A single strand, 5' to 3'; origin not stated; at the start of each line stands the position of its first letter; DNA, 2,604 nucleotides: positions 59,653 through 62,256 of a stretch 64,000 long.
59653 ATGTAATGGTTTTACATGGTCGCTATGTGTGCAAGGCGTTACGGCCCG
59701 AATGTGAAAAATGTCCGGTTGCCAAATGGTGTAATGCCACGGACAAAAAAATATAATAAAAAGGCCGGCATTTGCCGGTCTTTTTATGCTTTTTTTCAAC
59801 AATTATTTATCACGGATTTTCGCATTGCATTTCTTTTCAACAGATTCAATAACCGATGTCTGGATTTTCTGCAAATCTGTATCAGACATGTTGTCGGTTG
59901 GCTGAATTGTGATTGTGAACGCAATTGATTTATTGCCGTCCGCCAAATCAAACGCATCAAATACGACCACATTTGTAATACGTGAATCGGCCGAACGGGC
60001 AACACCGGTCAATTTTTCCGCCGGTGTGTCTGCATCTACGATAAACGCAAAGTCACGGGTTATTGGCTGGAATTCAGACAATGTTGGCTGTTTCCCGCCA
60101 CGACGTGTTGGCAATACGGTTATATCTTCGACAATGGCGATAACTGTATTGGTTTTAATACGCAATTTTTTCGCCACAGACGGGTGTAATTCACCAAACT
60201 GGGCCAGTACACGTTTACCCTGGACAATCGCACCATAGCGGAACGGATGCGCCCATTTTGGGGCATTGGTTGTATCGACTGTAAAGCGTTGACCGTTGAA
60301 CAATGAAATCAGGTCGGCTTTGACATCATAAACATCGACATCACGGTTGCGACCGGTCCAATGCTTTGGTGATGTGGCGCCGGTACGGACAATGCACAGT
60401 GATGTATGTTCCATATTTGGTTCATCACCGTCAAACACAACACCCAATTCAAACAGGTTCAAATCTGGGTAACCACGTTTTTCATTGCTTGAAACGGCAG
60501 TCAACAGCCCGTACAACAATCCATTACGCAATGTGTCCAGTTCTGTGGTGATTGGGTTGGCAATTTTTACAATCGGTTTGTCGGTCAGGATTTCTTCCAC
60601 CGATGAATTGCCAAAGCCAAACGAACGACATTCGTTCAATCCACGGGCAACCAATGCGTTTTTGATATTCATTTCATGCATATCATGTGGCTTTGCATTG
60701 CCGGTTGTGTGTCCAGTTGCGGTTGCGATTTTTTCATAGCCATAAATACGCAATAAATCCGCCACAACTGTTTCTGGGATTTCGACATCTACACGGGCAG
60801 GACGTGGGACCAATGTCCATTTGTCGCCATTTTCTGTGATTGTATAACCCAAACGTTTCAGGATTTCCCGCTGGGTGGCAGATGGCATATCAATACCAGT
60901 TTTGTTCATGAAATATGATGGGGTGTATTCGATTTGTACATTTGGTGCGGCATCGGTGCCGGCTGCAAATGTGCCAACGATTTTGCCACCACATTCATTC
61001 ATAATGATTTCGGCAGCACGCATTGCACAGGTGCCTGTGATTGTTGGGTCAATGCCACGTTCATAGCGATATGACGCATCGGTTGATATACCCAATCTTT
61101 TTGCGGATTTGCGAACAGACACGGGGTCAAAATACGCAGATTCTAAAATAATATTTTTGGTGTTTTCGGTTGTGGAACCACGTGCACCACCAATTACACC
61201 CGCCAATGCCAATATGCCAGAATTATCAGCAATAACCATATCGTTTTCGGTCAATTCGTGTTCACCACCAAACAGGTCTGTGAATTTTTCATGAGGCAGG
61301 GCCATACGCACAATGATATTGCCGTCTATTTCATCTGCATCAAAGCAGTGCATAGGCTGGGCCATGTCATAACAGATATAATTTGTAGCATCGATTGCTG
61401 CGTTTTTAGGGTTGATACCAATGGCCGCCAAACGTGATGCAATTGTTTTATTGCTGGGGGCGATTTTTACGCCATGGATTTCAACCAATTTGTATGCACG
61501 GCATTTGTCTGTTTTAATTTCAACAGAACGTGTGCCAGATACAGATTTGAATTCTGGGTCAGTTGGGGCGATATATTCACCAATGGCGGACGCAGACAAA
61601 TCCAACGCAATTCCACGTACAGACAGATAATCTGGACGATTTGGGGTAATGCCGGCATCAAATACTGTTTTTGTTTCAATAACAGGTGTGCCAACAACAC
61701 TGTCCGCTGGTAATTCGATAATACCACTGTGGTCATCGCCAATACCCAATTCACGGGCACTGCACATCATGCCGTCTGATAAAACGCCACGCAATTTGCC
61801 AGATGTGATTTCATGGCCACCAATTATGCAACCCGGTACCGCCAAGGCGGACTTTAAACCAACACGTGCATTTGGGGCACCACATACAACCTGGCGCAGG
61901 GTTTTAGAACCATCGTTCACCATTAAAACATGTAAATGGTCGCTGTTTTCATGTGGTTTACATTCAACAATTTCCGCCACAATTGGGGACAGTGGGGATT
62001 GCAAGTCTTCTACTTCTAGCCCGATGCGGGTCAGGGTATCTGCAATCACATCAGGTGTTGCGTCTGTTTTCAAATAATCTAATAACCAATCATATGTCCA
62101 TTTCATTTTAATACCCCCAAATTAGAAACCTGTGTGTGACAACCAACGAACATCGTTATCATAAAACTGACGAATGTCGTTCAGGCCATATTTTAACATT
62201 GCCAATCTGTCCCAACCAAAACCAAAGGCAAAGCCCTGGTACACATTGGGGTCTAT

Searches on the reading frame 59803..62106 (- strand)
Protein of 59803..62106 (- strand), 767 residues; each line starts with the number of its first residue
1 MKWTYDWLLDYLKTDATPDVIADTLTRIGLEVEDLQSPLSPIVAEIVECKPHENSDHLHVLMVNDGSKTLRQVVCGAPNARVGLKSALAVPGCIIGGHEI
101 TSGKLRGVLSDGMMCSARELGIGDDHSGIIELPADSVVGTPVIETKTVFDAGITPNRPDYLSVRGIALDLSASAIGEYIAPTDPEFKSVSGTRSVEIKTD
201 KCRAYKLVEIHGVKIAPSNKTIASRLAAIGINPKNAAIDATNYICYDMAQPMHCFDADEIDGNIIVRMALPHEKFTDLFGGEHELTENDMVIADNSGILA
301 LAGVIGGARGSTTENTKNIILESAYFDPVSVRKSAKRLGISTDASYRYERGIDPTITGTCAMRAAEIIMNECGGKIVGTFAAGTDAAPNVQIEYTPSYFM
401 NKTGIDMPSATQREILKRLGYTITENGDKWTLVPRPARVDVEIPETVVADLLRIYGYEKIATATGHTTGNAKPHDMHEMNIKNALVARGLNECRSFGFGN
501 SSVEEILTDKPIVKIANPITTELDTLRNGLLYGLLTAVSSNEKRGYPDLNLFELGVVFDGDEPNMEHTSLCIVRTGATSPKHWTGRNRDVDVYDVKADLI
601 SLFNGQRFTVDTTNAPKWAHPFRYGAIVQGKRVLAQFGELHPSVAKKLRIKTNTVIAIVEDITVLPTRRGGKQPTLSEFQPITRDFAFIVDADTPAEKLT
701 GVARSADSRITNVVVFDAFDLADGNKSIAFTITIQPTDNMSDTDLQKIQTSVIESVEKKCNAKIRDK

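Call 7: search_protein_families(library=ncbifam, proteins=[window:59803-62106:-])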
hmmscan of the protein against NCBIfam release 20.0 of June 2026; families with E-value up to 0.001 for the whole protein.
window:59803-62106:- (767 aa): 9 families
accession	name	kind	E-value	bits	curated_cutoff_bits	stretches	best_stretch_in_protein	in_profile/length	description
TIGR00472.1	pheT_bact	equivalog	6.7e-186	619.9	402.65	1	1-765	1-798/798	phenylalanine--tRNA ligase subunit beta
NF001882.0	PRK00629.5-4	equivalog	9.7e-43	146.5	527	1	10-646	10-630/725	phenylalanine--tRNA ligase subunit beta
NF045760.1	YtpR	equivalog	8.1e-32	110.5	100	1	33-140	75-183/185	YtpR family tRNA-binding protein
TIGR00471.1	pheT_arch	equivalog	2.9e-18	65.7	282.65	1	376-655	279-541/551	phenylalanine--tRNA ligase subunit beta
NF045867.1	PheT_Nterm_rel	equivalog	8.9e-11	42.1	120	1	42-122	90-170/171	TyrS-associated PheT N-terminal domain-related protein TapR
NF001879.0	PRK00629.5-1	equivalog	2e-08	33.2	840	1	21-141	22-143/718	phenylalanine--tRNA ligase subunit beta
NF008900.0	PRK12267.1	equivalog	4.8e-05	22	598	1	43-136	555-641/648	methionine--tRNA ligase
TIGR00399.1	metG_C_term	equivalog_domain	5.8e-05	22.9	116.65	1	43-120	46-119/139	methionine--tRNA ligase subunit beta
NF001100.0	PRK00133.1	equivalog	0.00044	18.9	587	1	41-119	581-655/676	methionine--tRNA ligase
